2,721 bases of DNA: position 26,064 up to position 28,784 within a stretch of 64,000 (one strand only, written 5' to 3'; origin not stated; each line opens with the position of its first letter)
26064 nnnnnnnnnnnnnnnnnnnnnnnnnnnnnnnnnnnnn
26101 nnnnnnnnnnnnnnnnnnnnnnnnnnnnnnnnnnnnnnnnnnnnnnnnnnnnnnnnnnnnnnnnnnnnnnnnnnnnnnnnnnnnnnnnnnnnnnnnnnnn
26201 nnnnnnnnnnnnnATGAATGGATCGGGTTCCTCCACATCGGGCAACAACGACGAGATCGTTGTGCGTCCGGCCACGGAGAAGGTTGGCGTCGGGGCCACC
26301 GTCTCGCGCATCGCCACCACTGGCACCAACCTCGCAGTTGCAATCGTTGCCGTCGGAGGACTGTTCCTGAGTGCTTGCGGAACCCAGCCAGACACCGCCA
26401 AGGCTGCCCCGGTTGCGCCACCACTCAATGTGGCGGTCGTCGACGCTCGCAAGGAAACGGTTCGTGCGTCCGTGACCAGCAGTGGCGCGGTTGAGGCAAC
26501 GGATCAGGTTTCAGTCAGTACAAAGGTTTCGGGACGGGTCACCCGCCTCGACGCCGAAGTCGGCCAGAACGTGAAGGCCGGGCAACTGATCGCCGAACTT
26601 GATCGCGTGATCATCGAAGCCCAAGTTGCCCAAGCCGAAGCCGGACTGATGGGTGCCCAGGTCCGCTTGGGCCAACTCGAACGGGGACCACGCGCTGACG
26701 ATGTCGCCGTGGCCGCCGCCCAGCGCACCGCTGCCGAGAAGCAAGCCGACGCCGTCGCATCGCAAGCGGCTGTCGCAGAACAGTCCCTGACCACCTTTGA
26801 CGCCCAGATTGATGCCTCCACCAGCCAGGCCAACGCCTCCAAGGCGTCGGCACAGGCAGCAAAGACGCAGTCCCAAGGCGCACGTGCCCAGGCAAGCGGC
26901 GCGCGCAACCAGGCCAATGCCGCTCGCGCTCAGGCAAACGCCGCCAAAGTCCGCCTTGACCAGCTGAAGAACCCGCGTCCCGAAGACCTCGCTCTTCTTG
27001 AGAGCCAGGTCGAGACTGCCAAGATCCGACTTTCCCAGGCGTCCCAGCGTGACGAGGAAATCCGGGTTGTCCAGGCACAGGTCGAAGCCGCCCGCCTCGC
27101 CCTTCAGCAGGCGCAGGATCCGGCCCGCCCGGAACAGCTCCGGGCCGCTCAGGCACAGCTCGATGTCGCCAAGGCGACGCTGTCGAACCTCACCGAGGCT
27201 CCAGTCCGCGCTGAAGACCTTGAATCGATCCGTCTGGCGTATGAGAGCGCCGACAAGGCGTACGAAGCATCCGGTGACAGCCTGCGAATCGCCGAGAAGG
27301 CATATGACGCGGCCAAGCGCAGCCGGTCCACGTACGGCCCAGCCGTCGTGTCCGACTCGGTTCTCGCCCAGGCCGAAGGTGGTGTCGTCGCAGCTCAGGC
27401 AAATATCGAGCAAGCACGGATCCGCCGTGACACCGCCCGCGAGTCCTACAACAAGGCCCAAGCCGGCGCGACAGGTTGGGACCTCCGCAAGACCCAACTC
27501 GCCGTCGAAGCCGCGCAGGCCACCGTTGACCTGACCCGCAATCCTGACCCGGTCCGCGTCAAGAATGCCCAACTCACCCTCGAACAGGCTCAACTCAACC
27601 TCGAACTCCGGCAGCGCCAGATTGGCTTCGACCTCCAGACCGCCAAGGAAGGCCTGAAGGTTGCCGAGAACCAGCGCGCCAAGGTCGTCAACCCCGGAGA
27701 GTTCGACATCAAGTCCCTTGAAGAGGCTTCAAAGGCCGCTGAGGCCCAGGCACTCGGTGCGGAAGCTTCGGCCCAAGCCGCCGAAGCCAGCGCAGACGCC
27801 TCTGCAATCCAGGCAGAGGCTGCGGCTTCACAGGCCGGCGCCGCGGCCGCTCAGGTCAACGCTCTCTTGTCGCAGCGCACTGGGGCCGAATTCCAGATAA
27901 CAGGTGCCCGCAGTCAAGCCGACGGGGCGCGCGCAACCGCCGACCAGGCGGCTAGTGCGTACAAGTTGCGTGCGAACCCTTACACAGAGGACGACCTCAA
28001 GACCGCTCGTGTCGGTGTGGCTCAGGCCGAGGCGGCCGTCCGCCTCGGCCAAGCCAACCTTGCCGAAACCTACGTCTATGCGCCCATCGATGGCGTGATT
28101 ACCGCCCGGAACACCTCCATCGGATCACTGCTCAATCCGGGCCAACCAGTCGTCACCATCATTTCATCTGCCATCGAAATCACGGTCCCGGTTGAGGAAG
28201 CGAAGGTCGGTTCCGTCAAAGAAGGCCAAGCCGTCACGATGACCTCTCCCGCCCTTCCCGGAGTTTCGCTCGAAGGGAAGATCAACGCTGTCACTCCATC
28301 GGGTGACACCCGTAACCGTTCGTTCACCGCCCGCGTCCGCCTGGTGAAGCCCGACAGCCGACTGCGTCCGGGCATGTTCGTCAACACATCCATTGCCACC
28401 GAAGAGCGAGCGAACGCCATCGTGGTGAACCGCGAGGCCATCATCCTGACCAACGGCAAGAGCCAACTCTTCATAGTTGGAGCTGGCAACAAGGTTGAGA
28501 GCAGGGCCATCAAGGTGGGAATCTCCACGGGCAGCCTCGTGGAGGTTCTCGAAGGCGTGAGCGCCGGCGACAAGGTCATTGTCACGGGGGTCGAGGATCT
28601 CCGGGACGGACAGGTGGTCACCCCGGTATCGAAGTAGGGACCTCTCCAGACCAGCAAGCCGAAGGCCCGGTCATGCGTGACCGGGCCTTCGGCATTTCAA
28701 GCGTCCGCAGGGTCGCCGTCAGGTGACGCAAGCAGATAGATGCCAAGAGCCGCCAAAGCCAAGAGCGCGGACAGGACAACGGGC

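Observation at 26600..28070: Adaptor coiled coil of about 490 aa built from roughly seven reiterated hairpin-turn modules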

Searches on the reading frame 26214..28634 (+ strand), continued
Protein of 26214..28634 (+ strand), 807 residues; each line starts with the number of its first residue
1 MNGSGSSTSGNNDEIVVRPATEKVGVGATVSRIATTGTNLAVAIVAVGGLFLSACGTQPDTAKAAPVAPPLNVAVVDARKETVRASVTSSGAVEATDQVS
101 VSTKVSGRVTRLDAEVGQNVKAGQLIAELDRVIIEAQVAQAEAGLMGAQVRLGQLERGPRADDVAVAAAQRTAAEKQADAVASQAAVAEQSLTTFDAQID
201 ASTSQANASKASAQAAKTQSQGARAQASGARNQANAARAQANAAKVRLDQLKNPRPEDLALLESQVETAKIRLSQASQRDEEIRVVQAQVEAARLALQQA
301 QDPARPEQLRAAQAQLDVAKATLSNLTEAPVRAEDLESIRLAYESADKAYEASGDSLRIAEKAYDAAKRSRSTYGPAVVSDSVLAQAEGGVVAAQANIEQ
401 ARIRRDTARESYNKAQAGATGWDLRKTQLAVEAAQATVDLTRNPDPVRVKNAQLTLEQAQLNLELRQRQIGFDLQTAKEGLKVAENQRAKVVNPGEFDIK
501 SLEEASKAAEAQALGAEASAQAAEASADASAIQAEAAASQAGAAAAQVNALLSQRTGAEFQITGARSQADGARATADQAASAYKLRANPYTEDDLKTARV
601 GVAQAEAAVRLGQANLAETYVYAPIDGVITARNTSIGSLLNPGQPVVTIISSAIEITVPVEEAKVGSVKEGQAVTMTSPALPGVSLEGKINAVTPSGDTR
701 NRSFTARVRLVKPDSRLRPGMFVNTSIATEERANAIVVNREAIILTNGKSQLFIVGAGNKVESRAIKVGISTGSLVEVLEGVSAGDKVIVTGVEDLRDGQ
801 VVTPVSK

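Call 46: find_encoding_contigs(protein=P0009, flank=8000, max_places=2)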
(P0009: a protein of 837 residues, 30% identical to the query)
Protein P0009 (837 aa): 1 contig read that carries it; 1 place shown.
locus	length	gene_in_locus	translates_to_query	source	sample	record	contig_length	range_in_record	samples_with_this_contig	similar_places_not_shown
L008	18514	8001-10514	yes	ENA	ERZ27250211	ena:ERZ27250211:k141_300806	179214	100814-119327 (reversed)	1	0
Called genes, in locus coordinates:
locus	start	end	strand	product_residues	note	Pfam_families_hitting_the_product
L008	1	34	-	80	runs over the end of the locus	-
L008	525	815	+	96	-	PF04456:DUF503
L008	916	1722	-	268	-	PF01479:S4, PF01728:FtsJ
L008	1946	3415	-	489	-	PF00932:LTD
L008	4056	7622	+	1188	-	PF00873:ACR_tran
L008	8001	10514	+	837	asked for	PF25917:BSH_RND (weak), PF25881:HH_YBHG (weak), PF25954:Beta-barrel_RND_2, PF25975:CzcB_C, PF25989:YknX_C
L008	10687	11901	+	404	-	-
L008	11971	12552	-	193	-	-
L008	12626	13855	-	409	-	PF02353:CMAS, PF13489:Methyltransf_23, PF08241:Methyltransf_11, PF08242:Methyltransf_12, PF13649:Methyltransf_25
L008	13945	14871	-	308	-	PF07103:DUF1365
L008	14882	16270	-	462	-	PF01266:DAO (faint), PF01593:Amino_oxidase, PF13450:NAD_binding_8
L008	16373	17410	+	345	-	PF02353:CMAS, PF13489:Methyltransf_23, PF05175:MTS (weak), PF01189:Methyltr_RsmB-F (weak), PF13649:Methyltransf_25, PF13847:Methyltransf_31, PF08241:Methyltransf_11, PF08242:Methyltransf_12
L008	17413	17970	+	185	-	-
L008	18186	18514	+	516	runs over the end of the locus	PF01547:SBP_bac_1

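Call 63: find_encoding_contigs(protein=P0040, flank=6000, max_places=1)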
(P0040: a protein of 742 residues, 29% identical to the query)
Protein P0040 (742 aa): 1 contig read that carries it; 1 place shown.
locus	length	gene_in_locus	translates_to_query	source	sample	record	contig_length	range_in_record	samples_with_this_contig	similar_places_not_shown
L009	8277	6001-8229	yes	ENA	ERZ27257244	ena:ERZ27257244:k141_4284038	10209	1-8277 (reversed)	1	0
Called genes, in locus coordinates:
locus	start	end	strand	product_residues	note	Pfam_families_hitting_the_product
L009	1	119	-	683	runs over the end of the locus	?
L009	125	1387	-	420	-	-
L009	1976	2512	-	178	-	-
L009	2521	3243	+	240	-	-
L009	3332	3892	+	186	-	-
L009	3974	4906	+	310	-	PF01363:FYVE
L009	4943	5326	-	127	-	PF13546:DDE_5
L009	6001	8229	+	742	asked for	PF25881:HH_YBHG (faint), PF25954:Beta-barrel_RND_2 (weak), PF25990:Beta-barrel_YknX (weak), PF26002:Beta-barrel_AprE (weak), PF25967:RND-MFP_C (weak)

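Call 64: find_encoding_contigs(protein=P0008, flank=6000, max_places=1)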
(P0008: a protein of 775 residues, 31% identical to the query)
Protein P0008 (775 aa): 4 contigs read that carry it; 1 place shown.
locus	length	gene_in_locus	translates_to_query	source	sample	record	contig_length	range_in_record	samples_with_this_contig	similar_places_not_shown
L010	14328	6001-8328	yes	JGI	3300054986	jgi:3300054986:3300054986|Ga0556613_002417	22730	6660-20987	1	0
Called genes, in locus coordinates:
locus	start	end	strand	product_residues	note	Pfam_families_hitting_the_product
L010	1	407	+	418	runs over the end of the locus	PF12728:HTH_17, PF00072:Response_reg, PF00990:GGDEF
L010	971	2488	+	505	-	PF01943:Polysacc_synt, PF13440:Polysacc_synt_3, PF03023:MurJ, PF01554:MatE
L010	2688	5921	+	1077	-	PF00873:ACR_tran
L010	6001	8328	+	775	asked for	PF25990:Beta-barrel_YknX (faint), PF25881:HH_YBHG (faint), PF25954:Beta-barrel_RND_2, PF25967:RND-MFP_C (weak), PF25975:CzcB_C, PF25989:YknX_C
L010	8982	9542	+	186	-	PF00156:Pribosyltran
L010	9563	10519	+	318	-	PF02729:OTCace_N, PF00185:OTCace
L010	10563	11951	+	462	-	PF01979:Amidohydro_1, PF12890:DHOase, PF07969:Amidohydro_3 (weak)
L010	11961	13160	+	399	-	PF00988:CPSase_sm_chain, PF00117:GATase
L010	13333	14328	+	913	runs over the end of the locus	?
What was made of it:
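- On Periplasmic adaptor / membrane fusion protein (HlyD superfamily; TIGR01730 RND_mfp): In relatives it is adjacent to RND genes (L008, L010; calls 46, 64).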

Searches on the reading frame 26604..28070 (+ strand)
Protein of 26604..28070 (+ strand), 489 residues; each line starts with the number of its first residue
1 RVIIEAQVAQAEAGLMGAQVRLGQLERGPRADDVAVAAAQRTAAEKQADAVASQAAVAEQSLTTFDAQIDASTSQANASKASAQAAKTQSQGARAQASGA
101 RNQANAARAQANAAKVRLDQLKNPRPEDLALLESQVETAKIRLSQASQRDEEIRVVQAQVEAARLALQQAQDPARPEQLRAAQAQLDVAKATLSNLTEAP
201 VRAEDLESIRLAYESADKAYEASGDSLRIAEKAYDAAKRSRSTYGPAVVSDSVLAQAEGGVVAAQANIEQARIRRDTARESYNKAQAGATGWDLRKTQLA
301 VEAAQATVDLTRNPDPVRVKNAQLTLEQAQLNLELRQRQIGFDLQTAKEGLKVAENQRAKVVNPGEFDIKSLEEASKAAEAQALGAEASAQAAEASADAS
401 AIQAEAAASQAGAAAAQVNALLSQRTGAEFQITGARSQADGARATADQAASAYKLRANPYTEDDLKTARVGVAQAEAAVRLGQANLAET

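Call 65: search_protein_representatives(protein=window:26604-28070:+)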
Query: 489 residues. Proteins with E-value up to 0.001 (for the whole library): 57; up to 1e-10: 25; up to 1e-30: 5. The best 57 are listed.
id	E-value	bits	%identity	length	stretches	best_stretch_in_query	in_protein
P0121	1.5e-178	610.5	73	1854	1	2-489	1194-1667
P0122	8.1e-147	506.1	97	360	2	177-368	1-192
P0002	1.1e-97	344.3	56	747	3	98-388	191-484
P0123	5.9e-69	249.8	50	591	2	67-384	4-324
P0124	1.6e-33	133.1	42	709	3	77-415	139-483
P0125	2.9e-30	122.4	67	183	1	289-397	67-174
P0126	5.3e-26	108.4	46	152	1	258-403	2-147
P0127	1.5e-24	103.6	37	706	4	3-381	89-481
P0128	3.6e-22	95.8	36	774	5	142-324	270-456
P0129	3.9e-21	92.4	37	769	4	151-333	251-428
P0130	1.4e-18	83.9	35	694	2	3-489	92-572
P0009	1.0e-17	81.1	36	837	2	41-209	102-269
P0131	6.3e-17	78.5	36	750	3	102-410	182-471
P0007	7.7e-16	74.9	35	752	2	58-347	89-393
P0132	2.1e-15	73.5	51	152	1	303-386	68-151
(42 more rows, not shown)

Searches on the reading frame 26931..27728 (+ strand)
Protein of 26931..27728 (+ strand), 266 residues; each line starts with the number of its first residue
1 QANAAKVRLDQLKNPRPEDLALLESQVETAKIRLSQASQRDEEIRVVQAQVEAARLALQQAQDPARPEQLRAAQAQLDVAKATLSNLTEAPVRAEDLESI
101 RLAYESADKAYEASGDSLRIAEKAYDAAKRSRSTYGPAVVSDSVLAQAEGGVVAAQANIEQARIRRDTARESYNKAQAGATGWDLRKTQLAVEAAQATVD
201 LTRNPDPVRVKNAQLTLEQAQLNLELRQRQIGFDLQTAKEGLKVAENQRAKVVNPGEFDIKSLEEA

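Call 67: predict_structure(alignment_id=A2)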
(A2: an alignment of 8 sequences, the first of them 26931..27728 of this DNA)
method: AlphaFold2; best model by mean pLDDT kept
length: 266 residues; sequences in the alignment: 8
mean_pLDDT: 81.0   pTM: 0.41
mean pLDDT of the five models: 81.0, 79.0, 77.3, 67.2, 66.8
residues with pLDDT >= 90: 38; 70-90: 200; 50-70: 28; < 50: 0
segments of 3 or more residues with pLDDT < 50: none
pLDDT, mean of each block of 10 residues (from residue 1): 69 75 84 82 79 80 71 81 73 73 91 93 93 85 89 92 88 74 72 81 76 83 86 86 85 73 71
secondary structure, 60 per line:
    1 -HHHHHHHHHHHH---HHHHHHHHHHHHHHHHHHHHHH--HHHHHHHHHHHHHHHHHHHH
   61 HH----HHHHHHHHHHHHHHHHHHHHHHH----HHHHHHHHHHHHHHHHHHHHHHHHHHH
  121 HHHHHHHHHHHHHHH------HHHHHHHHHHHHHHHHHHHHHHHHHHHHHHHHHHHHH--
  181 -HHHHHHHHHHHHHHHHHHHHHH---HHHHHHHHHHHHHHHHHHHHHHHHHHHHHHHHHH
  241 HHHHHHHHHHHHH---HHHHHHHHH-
elements in order: H2-13 H17-38 H41-62 H67-89 H94-135 H142-178 H182-203 H207-253 H257-265
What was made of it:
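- pTM of 0.41 at pLDDT 81 is typical of an elongated model, not a compact one (call 67).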

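Call 69: fold_search(model_id=the predicted structure, library=pdb)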
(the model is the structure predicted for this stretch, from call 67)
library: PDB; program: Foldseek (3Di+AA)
matches with E <= 10: 814; with E <= 0.001: 0
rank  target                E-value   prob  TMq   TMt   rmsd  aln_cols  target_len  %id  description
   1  6ixf_A                1.4e-03  1.00  0.29  0.34  20.1       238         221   16  Crystal structure of SeMet apo SH3BP5 (P41) (released 2019-03-20)
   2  6ixv_A                1.7e-03  1.00  0.29  0.34  29.1       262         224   13  Crystal structure of SH3BP5-Rab11a (released 2019-03-20)
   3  5xg2                  2.1e-03  0.99  0.22  0.23  17.7       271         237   15  Crystal structure of a coiled-coil segment (residues 345-468 and 694-814) of Pyrococcus yayanosii Smc (released 2017-06-07)
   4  2ch7_A                3.0e-03  1.00  0.42  0.38  15.8       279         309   15  Crystal structure of the cytoplasmic domain of a bacterial chemoreceptor from Thermotoga maritima (released 2006-04-18)
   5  6ixe                  3.0e-03  1.00  0.29  0.36  25.2       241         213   15  Crystal structure of SeMet apo SH3BP5 (I41) (released 2019-03-20)
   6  6djl_E                4.9e-03  1.00  0.30  0.35  23.2       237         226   15  Crystal structure of the Rab11 GEF SH3BP5 bound to nucleotide free Rab11A (released 2018-09-26)
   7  6ixv_D                5.1e-03  0.99  0.24  0.27  24.3       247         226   15  Crystal structure of SH3BP5-Rab11a (released 2019-03-20)
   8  6djl_B                6.3e-03  1.00  0.30  0.36  23.1       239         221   15  Crystal structure of the Rab11 GEF SH3BP5 bound to nucleotide free Rab11A (released 2018-09-26)
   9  3zx6_A                6.6e-03  0.99  0.29  0.26  14.4       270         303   16  Structure of Hamp(AF1503)-Tsr fusion - Hamp (A291V) mutant (released 2012-02-29)
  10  3g67_B                7.3e-03  0.97  0.21  0.25  16.2       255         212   14  Crystal Structure of a Soluble Chemoreceptor from Thermotoga maritima (released 2009-07-28)
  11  6ixf_B                8.0e-03  0.99  0.26  0.30  23.6       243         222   15  Crystal structure of SeMet apo SH3BP5 (P41) (released 2019-03-20)
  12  9qxt_A                8.4e-03  0.98  0.27  0.12  21.6       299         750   13  E. coli JetABC dimer in the DNA boarding-holding state (released 2025-10-01)
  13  2ch7_B                9.3e-03  1.00  0.43  0.38  17.6       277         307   15  Crystal structure of the cytoplasmic domain of a bacterial chemoreceptor from Thermotoga maritima (released 2006-04-18)
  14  7p3r_A                9.3e-03  0.99  0.27  0.22  17.6       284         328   11  Helical structure of the toxin MakA from Vibrio cholera (released 2022-02-23)
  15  6ixv_C                9.3e-03  0.90  0.18  0.21  23.8       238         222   16  Crystal structure of SH3BP5-Rab11a (released 2019-03-20)
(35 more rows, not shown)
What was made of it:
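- The nearest PDB folds of the distal fragment are long hairpin rods: chemoreceptor 2ch7 (TMq 0.42), SH3BP5, and SMC/MukB arms (call 69). The Foldseek matches of the distal fragment are weak (E >= 1e-3, call 69).
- Tried and rejected: I used secondary structure, pTM and Foldseek neighbours of a distal fragment as indirect evidence (calls 67, 69).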
